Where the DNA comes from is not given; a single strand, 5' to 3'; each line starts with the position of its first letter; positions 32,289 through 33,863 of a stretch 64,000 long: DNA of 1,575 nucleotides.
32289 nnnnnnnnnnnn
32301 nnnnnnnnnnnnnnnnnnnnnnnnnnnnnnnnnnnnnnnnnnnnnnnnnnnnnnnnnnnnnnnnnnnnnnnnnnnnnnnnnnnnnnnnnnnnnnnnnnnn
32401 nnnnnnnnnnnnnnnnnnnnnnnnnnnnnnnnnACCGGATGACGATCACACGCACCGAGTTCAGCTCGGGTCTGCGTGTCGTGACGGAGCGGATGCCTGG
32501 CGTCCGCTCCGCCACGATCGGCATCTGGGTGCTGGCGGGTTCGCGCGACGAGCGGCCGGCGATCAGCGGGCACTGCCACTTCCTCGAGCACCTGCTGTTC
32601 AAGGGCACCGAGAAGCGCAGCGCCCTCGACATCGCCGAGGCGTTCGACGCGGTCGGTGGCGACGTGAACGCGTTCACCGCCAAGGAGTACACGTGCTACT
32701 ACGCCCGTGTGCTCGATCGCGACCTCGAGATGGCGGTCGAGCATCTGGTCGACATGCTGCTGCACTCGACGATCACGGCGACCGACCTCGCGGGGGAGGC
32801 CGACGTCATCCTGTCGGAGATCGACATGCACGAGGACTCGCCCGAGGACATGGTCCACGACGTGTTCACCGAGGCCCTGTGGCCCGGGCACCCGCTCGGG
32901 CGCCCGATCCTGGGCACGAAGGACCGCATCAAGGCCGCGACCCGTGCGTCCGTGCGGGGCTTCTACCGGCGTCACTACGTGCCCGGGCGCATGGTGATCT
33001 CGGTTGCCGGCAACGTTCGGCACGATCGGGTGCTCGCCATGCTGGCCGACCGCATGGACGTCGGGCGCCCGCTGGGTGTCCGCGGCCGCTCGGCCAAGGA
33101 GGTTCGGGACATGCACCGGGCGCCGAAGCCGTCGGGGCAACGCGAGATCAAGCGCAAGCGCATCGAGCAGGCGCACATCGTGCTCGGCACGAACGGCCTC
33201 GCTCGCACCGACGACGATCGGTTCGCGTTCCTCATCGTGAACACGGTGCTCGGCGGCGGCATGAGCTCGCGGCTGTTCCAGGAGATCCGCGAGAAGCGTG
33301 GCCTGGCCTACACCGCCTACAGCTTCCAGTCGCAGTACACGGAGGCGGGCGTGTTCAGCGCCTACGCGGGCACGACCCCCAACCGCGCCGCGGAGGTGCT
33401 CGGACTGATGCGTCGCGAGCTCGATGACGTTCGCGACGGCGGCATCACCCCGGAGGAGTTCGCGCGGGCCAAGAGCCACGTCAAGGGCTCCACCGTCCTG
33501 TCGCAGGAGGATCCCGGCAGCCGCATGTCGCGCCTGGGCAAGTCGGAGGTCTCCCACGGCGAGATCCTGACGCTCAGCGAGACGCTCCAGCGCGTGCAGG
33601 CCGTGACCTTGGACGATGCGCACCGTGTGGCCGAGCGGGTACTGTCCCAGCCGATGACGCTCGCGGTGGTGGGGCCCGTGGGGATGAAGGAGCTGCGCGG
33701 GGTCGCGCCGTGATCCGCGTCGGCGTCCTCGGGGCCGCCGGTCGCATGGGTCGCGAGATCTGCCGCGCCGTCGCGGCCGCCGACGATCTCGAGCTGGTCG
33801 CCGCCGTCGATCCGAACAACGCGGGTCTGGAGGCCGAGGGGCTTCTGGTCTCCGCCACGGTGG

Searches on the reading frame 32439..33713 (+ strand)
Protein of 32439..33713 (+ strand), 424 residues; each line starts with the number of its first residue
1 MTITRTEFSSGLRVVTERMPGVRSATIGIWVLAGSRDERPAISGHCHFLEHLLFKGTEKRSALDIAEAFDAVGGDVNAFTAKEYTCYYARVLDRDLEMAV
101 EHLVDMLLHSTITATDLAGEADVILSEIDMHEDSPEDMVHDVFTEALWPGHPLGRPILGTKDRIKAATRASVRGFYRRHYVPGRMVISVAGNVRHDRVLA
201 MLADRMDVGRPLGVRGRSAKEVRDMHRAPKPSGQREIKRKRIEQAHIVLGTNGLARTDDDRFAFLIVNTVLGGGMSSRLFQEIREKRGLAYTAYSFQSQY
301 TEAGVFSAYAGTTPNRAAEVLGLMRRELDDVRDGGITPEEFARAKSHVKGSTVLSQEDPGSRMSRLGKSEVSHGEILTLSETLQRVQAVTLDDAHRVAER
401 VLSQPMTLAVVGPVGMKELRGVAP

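Call 31: find_homologous_proteins(query=window:32439-33713:+, max_evalue=1e-150)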
Query window:32439-33713:+ (424 aa): 749 proteins with E <= 1e-150 among 8000 candidates; the best 120 are listed.
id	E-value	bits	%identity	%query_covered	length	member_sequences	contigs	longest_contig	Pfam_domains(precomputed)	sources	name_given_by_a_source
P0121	1.5e-274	928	99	100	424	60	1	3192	PF00675.26,PF05193.27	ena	-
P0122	1.0e-245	833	88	100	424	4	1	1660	PF00675.26,PF05193.27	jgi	jgi:predicted Zn-dependent peptidase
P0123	8.4e-245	830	88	100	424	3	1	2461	PF00675.26,PF05193.27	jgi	jgi:predicted Zn-dependent peptidase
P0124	1.3e-242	823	87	100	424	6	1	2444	PF00675.26,PF05193.27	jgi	jgi:predicted Zn-dependent peptidase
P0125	6.4e-241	817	86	100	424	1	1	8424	PF00675.26,PF05193.27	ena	-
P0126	8.7e-241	817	87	100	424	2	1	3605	PF00675.26,PF05193.27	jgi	-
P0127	1.5e-240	816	87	100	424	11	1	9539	PF00675.26,PF05193.27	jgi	jgi:predicted Zn-dependent peptidase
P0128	2.2e-240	816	86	100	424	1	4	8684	PF00675.26,PF05193.27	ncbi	-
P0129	5.5e-240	814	87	100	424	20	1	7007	PF00675.26,PF05193.27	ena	-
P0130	5.6e-240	814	86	100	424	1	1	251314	PF00675.26,PF05193.27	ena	-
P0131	1.1e-239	813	87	100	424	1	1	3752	PF00675.26,PF05193.27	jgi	jgi:predicted Zn-dependent peptidase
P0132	1.4e-239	813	86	100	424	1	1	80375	PF00675.26,PF05193.27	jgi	jgi:predicted Zn-dependent peptidase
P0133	2.1e-239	812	86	100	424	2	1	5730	PF00675.26,PF05193.27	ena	-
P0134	5.7e-239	811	86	100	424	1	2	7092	PF00675.26,PF05193.27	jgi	jgi:predicted Zn-dependent peptidase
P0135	6.1e-239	811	86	100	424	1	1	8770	PF00675.26,PF05193.27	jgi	jgi:predicted Zn-dependent peptidase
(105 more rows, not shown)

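Call 32: find_encoding_contigs(protein=window:32439-33713:+, flank=10000, max_places=6)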
Protein window:32439-33713:+ (424 aa): 8 contigs read that carry it; 6 places shown.
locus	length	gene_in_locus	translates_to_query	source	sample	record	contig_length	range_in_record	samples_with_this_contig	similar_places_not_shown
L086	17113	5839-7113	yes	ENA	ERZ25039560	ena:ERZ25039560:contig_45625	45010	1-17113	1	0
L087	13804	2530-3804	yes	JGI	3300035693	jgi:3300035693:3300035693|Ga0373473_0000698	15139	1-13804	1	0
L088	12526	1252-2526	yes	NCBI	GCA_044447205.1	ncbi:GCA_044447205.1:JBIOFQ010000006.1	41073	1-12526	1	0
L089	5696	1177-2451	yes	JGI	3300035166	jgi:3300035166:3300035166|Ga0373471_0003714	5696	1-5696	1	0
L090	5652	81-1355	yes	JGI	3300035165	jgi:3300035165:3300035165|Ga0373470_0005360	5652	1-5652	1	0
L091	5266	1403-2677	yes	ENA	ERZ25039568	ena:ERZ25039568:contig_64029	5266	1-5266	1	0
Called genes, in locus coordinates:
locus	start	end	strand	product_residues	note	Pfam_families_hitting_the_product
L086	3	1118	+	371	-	?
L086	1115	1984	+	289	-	PF01509:TruB_N, PF16198:TruB_C_2, PF09142:TruB_C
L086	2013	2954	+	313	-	PF06574:FAD_syn, PF01687:Flavokinase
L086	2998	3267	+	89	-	PF00312:Ribosomal_S15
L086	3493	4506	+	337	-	PF01138:RNase_PH, PF03725:RNase_PH_C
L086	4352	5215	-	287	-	-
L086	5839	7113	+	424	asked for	PF00675:Peptidase_M16, PF05193:Peptidase_M16_C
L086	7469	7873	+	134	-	PF05173:DapB_C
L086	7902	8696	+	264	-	PF00583:Acetyltransf_1, PF13527:Acetyltransf_9, PF13508:Acetyltransf_7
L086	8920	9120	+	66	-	PF13530:SCP2_2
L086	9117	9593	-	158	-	PF00300:His_Phos_1 (weak)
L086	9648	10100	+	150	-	-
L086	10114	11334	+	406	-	-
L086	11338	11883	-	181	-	PF01923:Cob_adeno_trans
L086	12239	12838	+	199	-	PF00701:DHDPS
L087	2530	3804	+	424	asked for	PF00675:Peptidase_M16, PF05193:Peptidase_M16_C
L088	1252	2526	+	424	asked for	PF00675:Peptidase_M16, PF05193:Peptidase_M16_C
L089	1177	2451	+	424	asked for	PF00675:Peptidase_M16, PF05193:Peptidase_M16_C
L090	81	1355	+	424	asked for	PF00675:Peptidase_M16, PF05193:Peptidase_M16_C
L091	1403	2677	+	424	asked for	PF00675:Peptidase_M16, PF05193:Peptidase_M16_C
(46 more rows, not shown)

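Call 33: find_encoding_contigs(protein=window:32439-33713:+, flank=10000, max_places=10)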
Protein window:32439-33713:+ (424 aa): 8 contigs read that carry it; 8 places shown.
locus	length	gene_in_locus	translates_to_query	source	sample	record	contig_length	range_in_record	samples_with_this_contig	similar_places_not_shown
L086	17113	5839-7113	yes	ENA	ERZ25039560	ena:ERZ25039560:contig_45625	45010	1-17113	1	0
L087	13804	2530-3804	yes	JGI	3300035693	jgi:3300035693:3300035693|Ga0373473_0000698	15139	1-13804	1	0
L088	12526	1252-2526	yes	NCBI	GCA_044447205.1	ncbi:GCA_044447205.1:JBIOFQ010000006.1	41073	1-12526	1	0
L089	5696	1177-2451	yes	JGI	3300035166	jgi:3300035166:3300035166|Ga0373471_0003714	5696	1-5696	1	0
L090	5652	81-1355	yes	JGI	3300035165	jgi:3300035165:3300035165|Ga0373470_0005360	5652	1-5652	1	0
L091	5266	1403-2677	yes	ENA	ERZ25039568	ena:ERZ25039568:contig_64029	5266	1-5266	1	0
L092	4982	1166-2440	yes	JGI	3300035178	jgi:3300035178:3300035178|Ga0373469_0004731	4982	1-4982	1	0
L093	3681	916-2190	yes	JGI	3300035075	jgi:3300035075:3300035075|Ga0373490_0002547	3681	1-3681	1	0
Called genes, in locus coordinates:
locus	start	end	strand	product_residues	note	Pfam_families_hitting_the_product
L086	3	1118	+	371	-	?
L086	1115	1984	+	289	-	PF01509:TruB_N, PF16198:TruB_C_2, PF09142:TruB_C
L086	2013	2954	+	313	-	PF06574:FAD_syn, PF01687:Flavokinase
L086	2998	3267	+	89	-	PF00312:Ribosomal_S15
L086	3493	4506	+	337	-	PF01138:RNase_PH, PF03725:RNase_PH_C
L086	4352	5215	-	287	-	-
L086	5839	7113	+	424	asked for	PF00675:Peptidase_M16, PF05193:Peptidase_M16_C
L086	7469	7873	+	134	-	PF05173:DapB_C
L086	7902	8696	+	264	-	PF00583:Acetyltransf_1, PF13527:Acetyltransf_9, PF13508:Acetyltransf_7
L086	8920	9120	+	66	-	PF13530:SCP2_2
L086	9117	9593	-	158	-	PF00300:His_Phos_1 (weak)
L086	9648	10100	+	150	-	-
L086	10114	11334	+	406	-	-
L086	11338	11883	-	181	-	PF01923:Cob_adeno_trans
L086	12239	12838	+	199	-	PF00701:DHDPS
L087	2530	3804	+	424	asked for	PF00675:Peptidase_M16, PF05193:Peptidase_M16_C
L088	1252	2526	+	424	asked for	PF00675:Peptidase_M16, PF05193:Peptidase_M16_C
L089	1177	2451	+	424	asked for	PF00675:Peptidase_M16, PF05193:Peptidase_M16_C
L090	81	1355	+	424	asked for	PF00675:Peptidase_M16, PF05193:Peptidase_M16_C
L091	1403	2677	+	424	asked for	PF00675:Peptidase_M16, PF05193:Peptidase_M16_C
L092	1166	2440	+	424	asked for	PF00675:Peptidase_M16, PF05193:Peptidase_M16_C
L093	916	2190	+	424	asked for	PF00675:Peptidase_M16, PF05193:Peptidase_M16_C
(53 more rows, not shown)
